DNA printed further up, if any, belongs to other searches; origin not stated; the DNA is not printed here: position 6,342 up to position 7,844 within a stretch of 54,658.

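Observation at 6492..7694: Orphan CARF + PD-(D/E)xK-like (Card1/Can2-like) gene inside a housekeeping operon, with no CRISPR-Cas or cyclase nearby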

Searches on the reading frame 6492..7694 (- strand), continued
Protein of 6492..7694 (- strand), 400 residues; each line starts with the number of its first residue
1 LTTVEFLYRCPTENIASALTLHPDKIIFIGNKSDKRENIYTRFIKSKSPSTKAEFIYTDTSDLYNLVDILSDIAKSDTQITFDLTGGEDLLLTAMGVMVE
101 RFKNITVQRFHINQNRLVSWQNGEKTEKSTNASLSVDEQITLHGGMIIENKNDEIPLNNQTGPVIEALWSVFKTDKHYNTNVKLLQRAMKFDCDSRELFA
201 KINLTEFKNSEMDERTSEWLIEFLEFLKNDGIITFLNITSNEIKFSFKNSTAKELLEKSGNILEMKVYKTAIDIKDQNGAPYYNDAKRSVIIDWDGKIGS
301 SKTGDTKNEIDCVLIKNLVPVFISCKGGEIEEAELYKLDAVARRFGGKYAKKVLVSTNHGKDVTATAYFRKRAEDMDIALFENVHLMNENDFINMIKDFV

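Call 68: search_protein_families(library=padloc, max_evalue=0.001, proteins=[L062:441-1991:+, L062:1988-3031:+, L062:3009-3749:+, L062:3754-4122:+, L062:4135-4974:+, L062:4971-6410:+, L062:7820-8899:+, L043:5167-6192:+, L043:6195-6968:+, L043:7388-8407:+])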
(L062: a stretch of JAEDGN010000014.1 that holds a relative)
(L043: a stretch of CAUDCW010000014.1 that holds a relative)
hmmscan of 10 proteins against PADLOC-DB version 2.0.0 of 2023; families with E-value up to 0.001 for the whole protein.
L062:441-1991:+ (516 aa): 15 families
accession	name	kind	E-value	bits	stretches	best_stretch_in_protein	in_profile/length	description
PDLC02055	Cas10b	-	8e-48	161.4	1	5-463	2-446/487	-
PDLC01422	Cas10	-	6.6e-41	138.9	2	196-447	257-477/519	CAS-III; effector_LS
PDLC02056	Cas10b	-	7.7e-35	118.6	2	167-386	213-452/600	-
PDLC01292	Cas10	-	1.6e-34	118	2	218-355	255-381/387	CAS-III; effector_LS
PDLC00917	Cas10b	-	8.6e-29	98.8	1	219-349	351-505/510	"CRISPR-associated protein Cas10/Cmr2, subtype III-B"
PDLC02054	Cas10b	-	5e-24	83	1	222-404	272-445/537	-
PDLC01444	Cas10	-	8.1e-23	79.1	1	210-403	380-533/605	CAS-III; effector_LS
PDLC01529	Cas10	-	1.5e-10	39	1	217-356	191-325/370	CAS-III; effector_LS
PDLC02051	Cas10b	-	8e-09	33.2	1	223-395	240-398/479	-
PDLC00919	Cas10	-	4.2e-08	30.7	1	208-355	206-366/414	Cas10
PDLC02052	Cas10b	-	1.2e-07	28.5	0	324-513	717-867/875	-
PDLC02057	Cas10d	-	1.2e-05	22.8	0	218-264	185-229/462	-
PDLC00916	Cas10a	-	4.4e-05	20.5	1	216-349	520-645/650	"CRISPR-associated protein Cas10/Csm1, subtype III-A/MTUBE"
PDLC02058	Cas10d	-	6.6e-05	19.9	1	223-359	171-300/441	-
PDLC01293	Cas10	-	0.00021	18.3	1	203-349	439-572/577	CAS-III; effector_LS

L062:1988-3031:+ (347 aa): 7 families
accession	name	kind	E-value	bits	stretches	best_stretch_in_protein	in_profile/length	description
PDLC01208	Cmr3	-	1.8e-30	105.1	1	2-341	1-300/301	"CAS-III-B,CAS-III-C; effector_G5"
PDLC01209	Cmr3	-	1.9e-28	97.8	1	4-346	4-387/389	"CAS-III-B,CAS-III-C; effector_G5"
PDLC01269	Cmr3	-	1.4e-11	42.9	1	34-343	11-271/273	"CAS-III-B,CAS-III-C; effector_G5"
PDLC01361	Cmr3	-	4.7e-07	28.2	1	39-324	26-281/308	"CAS-III-B,CAS-III-C; effector_G5"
PDLC00980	Cmr3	-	1.7e-05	22.6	0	185-279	176-275/357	Cmr3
PDLC01640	Cmr3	-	2.4e-05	22.4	0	36-324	22-296/324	"CAS-III-B,CAS-III-C; effector_G5"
PDLC00978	Cmr3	-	2.7e-05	21.6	1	7-343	2-343/346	CRISPR type III-B/RAMP module-associated protein Cmr3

L062:3009-3749:+ (246 aa): 21 families
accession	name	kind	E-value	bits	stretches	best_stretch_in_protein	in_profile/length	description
PDLC01295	Cmr4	-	1.1e-34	118.8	2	14-170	3-155/256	"CAS-III-B,CAS-III-C; effector_G7"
PDLC00981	Cmr4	-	1.3e-33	115.2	2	14-171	3-162/283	CRISPR type III-B/RAMP module RAMP protein Cmr4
PDLC00982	Cmr4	-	1.7e-29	101.5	2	15-157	4-147/281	Cmr4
PDLC01441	Cmr4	-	1.9e-25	88.1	1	14-243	5-243/245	"CAS-III-B,CAS-III-C; effector_G7"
PDLC01339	Csm3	-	5.1e-09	35.4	1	19-84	2-50/163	"CAS-III-A,CAS-III-D; effector_G7"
PDLC01613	Csm3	-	5.8e-09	35.1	1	15-239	1-176/177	"CAS-III-A,CAS-III-D; effector_G7"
PDLC01442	Csm3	-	1.3e-08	33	1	9-241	7-180/208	"CAS-III-A,CAS-III-D; effector_G7"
PDLC02107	Cas7_IIId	-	5.7e-08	30.1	1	11-124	8-107/426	-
PDLC01535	Cmr6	-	1.7e-07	29.4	1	20-81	18-82/185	"CAS-III-B,CAS-III-C; effector_G7"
PDLC02113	Cas7_IIId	-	8.1e-07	26.7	1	14-94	4-88/207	-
PDLC00988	Cmr6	-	1.4e-06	26.3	1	27-62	25-60/252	Cmr6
PDLC01297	Csm3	-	1.9e-06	25.9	1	12-80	5-83/198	"CAS-III-A,CAS-III-D; effector_G7"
PDLC02111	Cas7_IIId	-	1.9e-06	25.1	1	11-88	11-83/417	-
PDLC01017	Csm3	-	5.1e-06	24.4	1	9-62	8-63/257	Csm3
PDLC01014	Csm3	-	7.2e-06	24.2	1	11-65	5-61/203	CRISPR type III-A/MTUBE-associated RAMP protein Csm3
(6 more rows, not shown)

L062:3754-4122:+ (122 aa): 4 families
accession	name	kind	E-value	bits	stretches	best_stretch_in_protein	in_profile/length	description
PDLC01211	Cmr5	-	3.1e-47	157.8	1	1-121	1-120/127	CAS-III-B; effector_SS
PDLC01502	Cmr5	-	1.8e-15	55.4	1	1-120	1-115/123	CAS-III-B; effector_SS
PDLC01362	Cmr5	-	1.2e-05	23.8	1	13-98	6-86/110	CAS-III-B; effector_SS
PDLC01641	Cmr5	-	1.4e-05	23.6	1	12-95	5-82/109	CAS-III-B; effector_SS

L062:4135-4974:+ (279 aa): 26 families (the best 25 are shown)
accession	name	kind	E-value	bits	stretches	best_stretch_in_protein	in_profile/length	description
PDLC00987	Cmr6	-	1.1e-28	98.7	1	64-255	30-212/213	Cmr6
PDLC01274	Cmr6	-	4.1e-25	87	1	77-255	37-187/188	"CAS-III-B,CAS-III-C; effector_G7"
PDLC01452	Cmr6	-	1.9e-20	72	1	68-257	69-226/228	"CAS-III-B,CAS-III-C; effector_G7"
PDLC00989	Cmr6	-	9.4e-16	56.4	1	77-258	88-262/264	Cmr6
PDLC01613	Csm3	-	7.2e-14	51.1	1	70-255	2-176/177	"CAS-III-A,CAS-III-D; effector_G7"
PDLC01339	Csm3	-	1.2e-12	47.1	1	77-253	5-163/163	"CAS-III-A,CAS-III-D; effector_G7"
PDLC01017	Csm3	-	3.3e-12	44.7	1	76-121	20-63/257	Csm3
PDLC01442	Csm3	-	3.9e-10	37.9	1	76-254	19-177/208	"CAS-III-A,CAS-III-D; effector_G7"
PDLC01016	Csm3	-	7.4e-10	37.5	1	77-255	9-188/189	Csm3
PDLC01015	Csm3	-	2.2e-09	36.7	1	77-252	5-177/178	Csm3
PDLC01535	Cmr6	-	1.8e-08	32.6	1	100-256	39-184/185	"CAS-III-B,CAS-III-C; effector_G7"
PDLC00988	Cmr6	-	3.2e-08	31.7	1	179-259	141-228/252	Cmr6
PDLC01297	Csm3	-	5e-07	27.8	1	74-124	12-60/198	"CAS-III-A,CAS-III-D; effector_G7"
PDLC01014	Csm3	-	9.5e-07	27.1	1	74-121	13-58/203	CRISPR type III-A/MTUBE-associated RAMP protein Csm3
PDLC00981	Cmr4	-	1.9e-05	22.8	1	100-136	30-66/283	CRISPR type III-B/RAMP module RAMP protein Cmr4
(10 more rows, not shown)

L062:4971-6410:+ (479 aa): 2 families
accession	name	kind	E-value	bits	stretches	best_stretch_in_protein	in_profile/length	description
PDLC01174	CorA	-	2.1e-64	216.1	1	10-471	5-403/446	CorA-like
PDLC01043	CorA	-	2.2e-52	176.3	1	11-452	6-380/457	CorA-like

L062:7820-8899:+ (359 aa): 2 families
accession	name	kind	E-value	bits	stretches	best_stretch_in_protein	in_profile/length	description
PDLC02402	Aga_SIR2-PNTD1-PNTD2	-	9.2e-08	28.6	1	92-259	372-552/876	Class I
PDLC02418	Aga_SIR2-Kinase-PNTD1-PNTD2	-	8.5e-05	18.9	1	163-290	325-454/756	Class I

L043:5167-6192:+ (341 aa): 4 families
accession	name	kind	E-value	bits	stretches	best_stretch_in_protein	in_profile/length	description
PDLC01209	Cmr3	-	2.8e-34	117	2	3-167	3-170/389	"CAS-III-B,CAS-III-C; effector_G5"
PDLC01208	Cmr3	-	2.4e-29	101.4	1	4-335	3-300/301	"CAS-III-B,CAS-III-C; effector_G5"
PDLC01269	Cmr3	-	2e-09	35.8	1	15-333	1-267/273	"CAS-III-B,CAS-III-C; effector_G5"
PDLC01454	Cmr3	-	5.9e-07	27.3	1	104-337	46-275/278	"CAS-III-B,CAS-III-C; effector_G5"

L043:6195-6968:+ (257 aa): 25 families
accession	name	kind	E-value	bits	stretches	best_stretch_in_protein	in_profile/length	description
PDLC01295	Cmr4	-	6e-37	126.3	1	5-252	2-256/256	"CAS-III-B,CAS-III-C; effector_G7"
PDLC00981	Cmr4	-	8.1e-37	125.7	1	5-252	2-283/283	CRISPR type III-B/RAMP module RAMP protein Cmr4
PDLC00982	Cmr4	-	3.8e-32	110.2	2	6-104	3-102/281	Cmr4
PDLC01441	Cmr4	-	8.3e-29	99.1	1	4-253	3-241/245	"CAS-III-B,CAS-III-C; effector_G7"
PDLC01613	Csm3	-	8e-12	44.4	1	7-250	1-175/177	"CAS-III-A,CAS-III-D; effector_G7"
PDLC01535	Cmr6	-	1.3e-11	42.9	1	15-100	21-108/185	"CAS-III-B,CAS-III-C; effector_G7"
PDLC01442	Csm3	-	1.5e-10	39.3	1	7-255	13-182/208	"CAS-III-A,CAS-III-D; effector_G7"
PDLC01016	Csm3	-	2.6e-10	39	1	7-250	2-187/189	Csm3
PDLC01339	Csm3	-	4.5e-10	38.8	1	10-92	1-51/163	"CAS-III-A,CAS-III-D; effector_G7"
PDLC01015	Csm3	-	2.1e-09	36.8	1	12-99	3-98/178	Csm3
PDLC00988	Cmr6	-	8.8e-09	33.5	1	19-75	25-89/252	Cmr6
PDLC02107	Cas7_IIId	-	3.9e-08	30.7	1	7-99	11-91/426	-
PDLC01452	Cmr6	-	2.2e-07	29.2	1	3-80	66-138/228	"CAS-III-B,CAS-III-C; effector_G7"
PDLC01274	Cmr6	-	3e-07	28.7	1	6-80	29-98/188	"CAS-III-B,CAS-III-C; effector_G7"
PDLC02110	Cas7_IIId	-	4.8e-07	28.1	1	6-79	5-73/171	-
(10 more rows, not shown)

L043:7388-8407:+ (339 aa): 29 families (the best 25 are shown)
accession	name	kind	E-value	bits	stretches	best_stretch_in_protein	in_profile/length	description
PDLC00987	Cmr6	-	1.3e-26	91.9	1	28-251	14-212/213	Cmr6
PDLC01274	Cmr6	-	1.8e-21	75.1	1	81-251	29-187/188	"CAS-III-B,CAS-III-C; effector_G7"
PDLC01452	Cmr6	-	2.5e-15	55.2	1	97-254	87-227/228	"CAS-III-B,CAS-III-C; effector_G7"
PDLC01339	Csm3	-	3.9e-12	45.5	1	103-249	12-163/163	"CAS-III-A,CAS-III-D; effector_G7"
PDLC00989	Cmr6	-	6.3e-12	43.8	1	98-255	99-263/264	Cmr6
PDLC01015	Csm3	-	1.5e-11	43.8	1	82-249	18-178/178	Csm3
PDLC01017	Csm3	-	2e-11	42.1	1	103-127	41-65/257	Csm3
PDLC01613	Csm3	-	7.6e-10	38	1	55-251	3-176/177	"CAS-III-A,CAS-III-D; effector_G7"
PDLC01016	Csm3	-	3.4e-09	35.4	1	103-252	24-189/189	Csm3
PDLC01442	Csm3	-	8.9e-09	33.5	1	104-272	39-189/208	"CAS-III-A,CAS-III-D; effector_G7"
PDLC00988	Cmr6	-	8.1e-08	30.4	0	228-265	201-234/252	Cmr6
PDLC01297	Csm3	-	1.9e-05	22.7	1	104-133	36-65/198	"CAS-III-A,CAS-III-D; effector_G7"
PDLC02111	Cas7_IIId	-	2.4e-05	21.4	0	107-134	41-65/417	-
PDLC01535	Cmr6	-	3.2e-05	22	1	104-252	39-184/185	"CAS-III-B,CAS-III-C; effector_G7"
PDLC01020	Csm5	-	4e-05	21.4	1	104-123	104-123/364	CRISPR type III-A/MTUBE-associated RAMP protein Csm5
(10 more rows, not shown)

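Call 76: search_solved_structures(query=L062:7820-8899:+, max_evalue=1)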
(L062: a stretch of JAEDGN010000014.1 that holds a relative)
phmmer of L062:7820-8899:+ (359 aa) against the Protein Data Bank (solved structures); distinct sequences matched with E-value up to 1: 6.
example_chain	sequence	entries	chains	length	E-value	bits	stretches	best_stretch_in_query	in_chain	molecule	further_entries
3lmm_A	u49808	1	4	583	0.0046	19.3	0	163-245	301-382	Uncharacterized protein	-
2is3_A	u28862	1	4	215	0.33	13.2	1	198-255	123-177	Ribonuclease T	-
3nh0_A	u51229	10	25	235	0.38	13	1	198-255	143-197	Ribonuclease T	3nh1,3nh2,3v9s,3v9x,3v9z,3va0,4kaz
3ngy_A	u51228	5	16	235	0.39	12.9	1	198-255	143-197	Ribonuclease T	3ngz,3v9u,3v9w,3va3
1z6x_A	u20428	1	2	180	0.62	12.3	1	67-127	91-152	ADP-ribosylation factor 4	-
3e4w_A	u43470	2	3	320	0.62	12.3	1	277-353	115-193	Putative uncharacterized protein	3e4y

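Call 77: search_solved_structures(query=L059:11320-11829:+, max_evalue=1)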
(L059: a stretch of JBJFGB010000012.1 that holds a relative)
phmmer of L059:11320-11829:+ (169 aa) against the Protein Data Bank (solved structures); distinct sequences matched with E-value up to 1: 1.
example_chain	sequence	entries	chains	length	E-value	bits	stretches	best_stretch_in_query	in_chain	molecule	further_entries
4hec_A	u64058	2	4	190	0.66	13.1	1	3-58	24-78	Putative uncharacterized protein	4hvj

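Call 78: search_solved_structures(query=L043:13142-13543:-, max_evalue=1)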
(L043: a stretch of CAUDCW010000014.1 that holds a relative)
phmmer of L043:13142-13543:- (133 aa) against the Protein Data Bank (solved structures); distinct sequences matched with E-value up to 1: 2.
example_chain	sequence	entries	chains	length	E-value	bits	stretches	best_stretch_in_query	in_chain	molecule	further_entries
1s6l_A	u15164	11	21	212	0.96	12.8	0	82-126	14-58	Alkylmercury lyase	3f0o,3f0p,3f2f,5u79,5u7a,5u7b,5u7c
3f2g_A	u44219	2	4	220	0.98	12.8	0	82-126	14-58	Alkylmercury lyase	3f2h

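Call 79: search_solved_structures(query=L043:13565-13957:-, max_evalue=1)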
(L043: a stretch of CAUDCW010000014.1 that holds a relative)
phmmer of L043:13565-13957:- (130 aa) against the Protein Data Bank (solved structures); distinct sequences matched with E-value up to 1: 1.
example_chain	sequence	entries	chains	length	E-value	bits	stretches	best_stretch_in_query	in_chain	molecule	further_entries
8i7o_D2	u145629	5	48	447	0.14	15.8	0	27-91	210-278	Tektin-4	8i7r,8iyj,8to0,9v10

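Call 81: search_dna_similar(query=window:6492-7694:-, collection=phages, mode=protein, max_evalue=0.001, max_rows=15)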
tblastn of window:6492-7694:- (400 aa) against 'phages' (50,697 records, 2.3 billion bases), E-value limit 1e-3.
No match.

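Call 82: search_dna_similar(query=window:6492-7694:-, collection=plasmids, mode=protein, max_evalue=0.001, max_rows=15)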
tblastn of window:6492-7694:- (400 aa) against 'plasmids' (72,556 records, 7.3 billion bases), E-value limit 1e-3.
No match.

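Call 88: fold_search(model_id=the predicted structure, library=viral)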
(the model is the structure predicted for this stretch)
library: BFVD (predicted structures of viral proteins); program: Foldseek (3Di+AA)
matches with E <= 10: 1235; with E <= 0.001: 4
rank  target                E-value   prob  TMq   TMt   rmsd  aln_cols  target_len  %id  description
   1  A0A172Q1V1            3.7e-04  1.00  0.25  0.49   5.6       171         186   15  Uncharacterized protein [Escherichia phage MX01]
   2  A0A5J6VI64            3.9e-04  0.97  0.18  0.32  14.9       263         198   16  Restriction endonuclease type IV Mrr domain-containing protein [Megaviridae environmental sample]
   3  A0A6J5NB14            6.6e-04  0.84  0.18  0.12  19.0       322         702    8  AAA domain containing protein [uncultured Caudovirales phage]
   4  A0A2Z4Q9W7            6.9e-04  0.99  0.23  0.36  10.8       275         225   11  (no name in the UniProt tables at hand)
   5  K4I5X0                1.0e-03  1.00  0.22  0.39   6.9       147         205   15  Uncharacterized protein [Salmonella phage STML-198]
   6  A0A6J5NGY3            2.6e-03  0.92  0.20  0.35  25.5       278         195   11  N-acetylglucosaminyl phosphatidylinositol deacetylase-related [uncultured Caudovirales phage]
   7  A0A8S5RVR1            3.1e-03  0.41  0.20  0.15  24.3       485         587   11  Transcriptional regulator OhrR regulator, MarR family, TRANSCRIPTION.93A [Siphoviridae sp. ctHip2]
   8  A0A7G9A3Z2            3.5e-03  0.77  0.19  0.23  15.3       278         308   10  Uncharacterized protein [Bacteriophage sp.]
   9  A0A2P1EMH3            3.7e-03  0.51  0.16  0.20  20.6       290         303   10  DUF5889 domain-containing protein [Moumouvirus australiensis]
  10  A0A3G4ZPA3            3.9e-03  0.30  0.15  0.05  27.8       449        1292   11  Glycosyltransferase [Terrestrivirus sp.]
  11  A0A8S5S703            4.7e-03  0.98  0.20  0.20  18.3       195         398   12  Restriction endonuclease [Siphoviridae sp. ctVDy27]
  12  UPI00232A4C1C         4.7e-03  0.84  0.20  0.27  12.8       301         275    7  (no name look-up for this kind of identifier)
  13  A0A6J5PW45            5.0e-03  0.80  0.21  0.20  19.1       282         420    8  HAD-like domain containing protein [uncultured Caudovirales phage]
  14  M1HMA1                7.5e-03  0.95  0.20  0.23  11.9       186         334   13  (no name in the UniProt tables at hand)
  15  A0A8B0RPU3            7.5e-03  0.63  0.18  0.11  18.7       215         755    9  RNA-dependent RNA polymerase (Fragment) [Wuhan Mosquito Virus 8]
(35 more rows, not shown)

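Call 90: search_solved_structures(query=L067:6927-9044:+, max_evalue=0.01)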
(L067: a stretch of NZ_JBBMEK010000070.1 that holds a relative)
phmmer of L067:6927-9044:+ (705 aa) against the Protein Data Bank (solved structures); distinct sequences matched with E-value up to 0.01: 1.
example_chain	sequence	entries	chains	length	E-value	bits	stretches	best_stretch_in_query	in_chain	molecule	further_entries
8s9t_A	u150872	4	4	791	3.6e-08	35.6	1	23-542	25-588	Cas7-Cas5-Cas11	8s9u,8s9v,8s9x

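Call 91: search_solved_structures(query=L067:3695-5416:+, max_evalue=0.01)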
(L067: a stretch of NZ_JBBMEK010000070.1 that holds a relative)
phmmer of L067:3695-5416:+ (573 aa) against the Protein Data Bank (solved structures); distinct sequences matched with E-value up to 0.01: 0.

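Call 92: search_solved_structures(query=L067:5444-6943:+, max_evalue=0.01)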
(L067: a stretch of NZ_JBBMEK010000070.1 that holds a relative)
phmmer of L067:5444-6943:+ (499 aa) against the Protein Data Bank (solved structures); distinct sequences matched with E-value up to 0.01: 2.
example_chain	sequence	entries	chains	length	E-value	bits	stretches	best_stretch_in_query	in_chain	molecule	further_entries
8s9t_C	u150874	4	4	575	3.3e-11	45.7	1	213-407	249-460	Cas10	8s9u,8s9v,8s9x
8bmw_K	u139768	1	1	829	4.5e-05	25.5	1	201-387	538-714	CRISPR-associated protein Cas10 (Type III-D)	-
